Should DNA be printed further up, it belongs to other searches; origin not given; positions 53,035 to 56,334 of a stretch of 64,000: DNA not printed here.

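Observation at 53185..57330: The VirB10 homolog carries ~850 aa of the same repeat ahead of its barrel domain, a CagY-like architecture with an unrelated repeat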

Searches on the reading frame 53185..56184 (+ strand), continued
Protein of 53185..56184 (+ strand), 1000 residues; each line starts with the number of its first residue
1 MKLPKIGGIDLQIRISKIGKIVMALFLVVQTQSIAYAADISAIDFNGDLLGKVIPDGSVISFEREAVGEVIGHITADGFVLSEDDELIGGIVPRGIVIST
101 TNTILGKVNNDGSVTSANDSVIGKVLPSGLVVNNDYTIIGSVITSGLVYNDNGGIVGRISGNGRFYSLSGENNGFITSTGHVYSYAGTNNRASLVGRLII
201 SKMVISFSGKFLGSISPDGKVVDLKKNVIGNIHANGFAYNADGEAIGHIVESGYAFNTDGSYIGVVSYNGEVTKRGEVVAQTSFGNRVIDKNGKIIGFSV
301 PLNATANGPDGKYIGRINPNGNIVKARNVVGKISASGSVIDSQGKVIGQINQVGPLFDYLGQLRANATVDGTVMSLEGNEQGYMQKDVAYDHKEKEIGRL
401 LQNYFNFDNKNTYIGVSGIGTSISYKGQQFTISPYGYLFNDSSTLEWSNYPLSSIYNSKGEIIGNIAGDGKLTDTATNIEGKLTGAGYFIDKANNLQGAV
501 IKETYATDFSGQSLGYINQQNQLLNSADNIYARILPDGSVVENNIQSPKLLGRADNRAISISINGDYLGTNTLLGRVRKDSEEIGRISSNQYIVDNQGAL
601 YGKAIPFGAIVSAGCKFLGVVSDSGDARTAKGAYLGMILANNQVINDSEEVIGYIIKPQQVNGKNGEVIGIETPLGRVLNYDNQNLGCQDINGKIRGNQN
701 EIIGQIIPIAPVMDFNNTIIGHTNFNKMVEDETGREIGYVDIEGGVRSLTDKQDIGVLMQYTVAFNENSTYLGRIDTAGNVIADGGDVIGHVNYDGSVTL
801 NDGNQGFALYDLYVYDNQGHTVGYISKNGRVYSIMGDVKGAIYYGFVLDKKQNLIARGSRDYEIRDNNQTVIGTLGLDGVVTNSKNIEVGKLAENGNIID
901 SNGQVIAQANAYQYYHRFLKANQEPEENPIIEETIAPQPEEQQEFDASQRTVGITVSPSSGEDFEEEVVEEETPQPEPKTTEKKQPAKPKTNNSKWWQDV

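Call 46: predict_structure(alignment_id=A2)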
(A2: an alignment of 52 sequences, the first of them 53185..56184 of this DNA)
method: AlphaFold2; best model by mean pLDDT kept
length: 1000 residues; sequences in the alignment: 52
mean_pLDDT: 86.1   pTM: 0.82
mean pLDDT of the five models: 86.1, 85.2, 84.2, 84.0, 83.5
residues with pLDDT >= 90: 692; 70-90: 186; 50-70: 30; < 50: 92
segments of 3 or more residues with pLDDT < 50: 1-5, 34-37, 920-1000
pLDDT, mean of each block of 10 residues (from residue 1): 48 77 78 57 91 87 72 89 90 94 92 91 94 94 94 93 91 92 81 91 88 91 94 94 90 91 92 91 89 88 91 91 91 91 90 95 94 91 93 92 90 92 90 94 88 90 86 70 92 93 94 91 87 93 76 95 95 92 93 91 95 94 96 96 96 96 95 95 95 94 95 96 94 92 95 95 95 95 94 96 96 96 95 95 93 94 95 96 95 95 95 80 41 38 31 28 28 30 30 38
secondary structure, 60 per line:
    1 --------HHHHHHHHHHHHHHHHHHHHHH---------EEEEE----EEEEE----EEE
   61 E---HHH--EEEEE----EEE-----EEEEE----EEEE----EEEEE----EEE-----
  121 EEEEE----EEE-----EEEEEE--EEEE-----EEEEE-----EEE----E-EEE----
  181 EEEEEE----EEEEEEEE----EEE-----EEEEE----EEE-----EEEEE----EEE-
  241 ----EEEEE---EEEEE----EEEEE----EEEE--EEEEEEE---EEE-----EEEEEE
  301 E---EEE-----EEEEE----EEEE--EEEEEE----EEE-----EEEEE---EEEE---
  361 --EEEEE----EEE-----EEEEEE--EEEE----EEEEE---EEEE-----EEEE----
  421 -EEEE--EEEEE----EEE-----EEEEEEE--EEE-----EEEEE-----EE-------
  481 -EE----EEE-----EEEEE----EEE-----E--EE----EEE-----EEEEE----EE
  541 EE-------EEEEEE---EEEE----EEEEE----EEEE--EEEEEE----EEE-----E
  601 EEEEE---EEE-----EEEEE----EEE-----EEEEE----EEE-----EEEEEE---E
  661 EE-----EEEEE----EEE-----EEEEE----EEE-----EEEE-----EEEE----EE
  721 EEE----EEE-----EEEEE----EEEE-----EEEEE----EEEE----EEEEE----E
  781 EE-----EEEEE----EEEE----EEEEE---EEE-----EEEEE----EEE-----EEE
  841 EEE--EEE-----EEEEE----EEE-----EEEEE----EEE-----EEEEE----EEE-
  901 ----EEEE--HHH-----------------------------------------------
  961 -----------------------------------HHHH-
elements in order (helices of 4 or more, strands of 3 or more residues): H9-30 E40-44 E49-53 E58-61 E70-74 E79-81 E87-91 E96-99 E104-108 E113-115 E121-125 E130-132 E138-143 E146-149 E155-159 E165-167 E174-176 E181-186 E191-198 E203-205 E211-215 E220-222 E228-232 E237-239 E245-249 E253-257 E262-266 E271-274 E277-283 E287-289 E295-301 E305-307 E313-317 E322-325 E328-333 E338-340 E346-350 E354-357 E363-367 E372-374 E380-385 E388-391 E396-400 E404-407 E413-416 E422-425 E428-432 E437-439 E445-451 E454-456 E462-466 E488-490 E496-500 E505-507 E522-524 E530-534 E539-542 E550-555 E559-562 E567-571 E576-579 E582-587 E592-594 E600-605 E609-611 E617-621 E626-628 E634-638 E643-645 E651-656 E660-662 E668-672 E677-679 E685-689 E694-696 E702-705 E711-714 E719-723 E728-730 E736-740 E745-748 E754-758 E763-766 E771-775 E780-782 E788-792 E797-800 E805-809 E813-815 E821-825 E830-832 E838-843 E846-848 E854-858 E863-865 E871-875 E880-882 E888-892 E897-899 E905-908 H996-999

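Call 49: fold_search(model_id=the predicted structure, library=pdb)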
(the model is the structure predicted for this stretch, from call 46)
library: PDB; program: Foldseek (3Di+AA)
matches with E <= 10: 640; with E <= 0.001: 49
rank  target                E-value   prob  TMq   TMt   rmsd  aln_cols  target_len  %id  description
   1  8qjb_A                2.4e-12  0.97  0.09  0.08  29.6      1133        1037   11  T6SS-linked Rhs repeat protein - Salmonella bongori Rhs-core domain extended N-terminus (released 2024-09-25)
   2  8qjd_B                4.5e-12  0.96  0.08  0.08  29.1      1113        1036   11  T6SS-linked Rhs repeat protein - Salmonella bongori Rhs-core domain (released 2024-09-25)
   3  7bam_A                2.4e-10  0.75  0.07  0.06  30.1      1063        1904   12  human Teneurin4 WT C2 (released 2021-12-01)
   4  8qja_A                3.7e-10  0.85  0.08  0.08  29.2      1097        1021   11  T6SS-linked Rhs repeat protein - Advenella mimigardefordensis VgrG-Rhs core (released 2024-09-25)
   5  8qja_C                7.9e-10  0.82  0.08  0.08  29.8      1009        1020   11  T6SS-linked Rhs repeat protein - Advenella mimigardefordensis VgrG-Rhs core (released 2024-09-25)
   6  8qja_D                1.4e-09  0.89  0.08  0.08  29.1      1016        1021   11  T6SS-linked Rhs repeat protein - Advenella mimigardefordensis VgrG-Rhs core (released 2024-09-25)
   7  6ske_A                1.5e-09  0.90  0.10  0.07  29.2      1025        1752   13  Teneurin 2 in complex with Latrophilin 2 Lec domain (released 2020-02-12)
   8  6fb3_A                1.5e-09  0.84  0.09  0.07  29.0      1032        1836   13  Teneurin 2 Partial Extracellular Domain (released 2018-03-28)
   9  8qja_B                1.7e-09  0.80  0.08  0.08  28.9      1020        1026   11  T6SS-linked Rhs repeat protein - Advenella mimigardefordensis VgrG-Rhs core (released 2024-09-25)
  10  7ban_A                5.2e-09  0.63  0.08  0.06  29.8      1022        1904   12  human Teneurin4 Mut C2 (released 2022-01-12)
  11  9ifo_A                5.9e-09  0.63  0.07  0.07  29.2      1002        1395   12  Structure of Teneurin-Like Protein (TLP) (released 2026-03-11)
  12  8cp6_B                7.0e-09  0.75  0.08  0.08  28.9      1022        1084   12  Type six secretion system exported effector 5 (Tse5) (released 2023-12-06)
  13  8h8a_A                7.0e-09  0.69  0.07  0.08  30.0       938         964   12  Type VI secretion system effector RhsP in its post-autoproteolysis and monomeric form (released 2023-01-18)
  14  9g2h_A                7.8e-09  0.77  0.10  0.08  29.3       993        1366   11  Mouse Teneurin2 dimer variant A1B0 (released 2026-01-21)
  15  9g42_A                1.1e-08  0.54  0.07  0.05  29.4      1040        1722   11  Mouse Teneurin2 dimer variant A0B0 (released 2026-01-21)
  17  6cmx_A                5.2e-08  0.51  0.07  0.07  29.1      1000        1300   12  Human Teneurin 2 extra-cellular region (released 2018-07-25)
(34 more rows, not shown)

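Call 72: find_encoding_contigs(protein=P0187, flank=10000, max_places=2)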
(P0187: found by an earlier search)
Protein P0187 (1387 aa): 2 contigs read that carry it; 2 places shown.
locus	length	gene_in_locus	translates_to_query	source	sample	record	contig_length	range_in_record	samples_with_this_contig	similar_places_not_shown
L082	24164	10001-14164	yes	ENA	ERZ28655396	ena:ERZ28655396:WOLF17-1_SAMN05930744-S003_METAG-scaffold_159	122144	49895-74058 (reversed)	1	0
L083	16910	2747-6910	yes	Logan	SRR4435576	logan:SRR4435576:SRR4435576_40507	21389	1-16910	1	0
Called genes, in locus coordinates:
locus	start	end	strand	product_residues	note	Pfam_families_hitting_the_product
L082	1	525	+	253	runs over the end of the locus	PF04335:VirB8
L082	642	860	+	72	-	-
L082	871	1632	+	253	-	PF04335:VirB8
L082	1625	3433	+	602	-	PF03524:CagX, PF05036:SPOR (faint)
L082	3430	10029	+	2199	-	-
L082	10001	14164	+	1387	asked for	PF21784:Bflower (faint), PF03743:TrbI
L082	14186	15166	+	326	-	PF00437:T2SSE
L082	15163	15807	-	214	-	PF03193:RsgA_GTPase (weak), PF00009:GTP_EFTU (faint), PF01926:MMR_HSR1, PF02421:FeoB_N (weak)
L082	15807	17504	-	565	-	PF14849:YidC_periplas, PF02096:60KD_IMP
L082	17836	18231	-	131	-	PF00825:Ribonuclease_P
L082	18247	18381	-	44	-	PF00468:Ribosomal_L34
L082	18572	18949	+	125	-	-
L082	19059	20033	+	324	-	PF01210:NAD_Gly3P_dh_N, PF07479:NAD_Gly3P_dh_C, PF20618:GPD_NAD_C_bact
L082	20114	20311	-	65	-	-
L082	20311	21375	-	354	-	PF00933:Glyco_hydro_3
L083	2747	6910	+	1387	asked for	PF21784:Bflower (faint), PF03743:TrbI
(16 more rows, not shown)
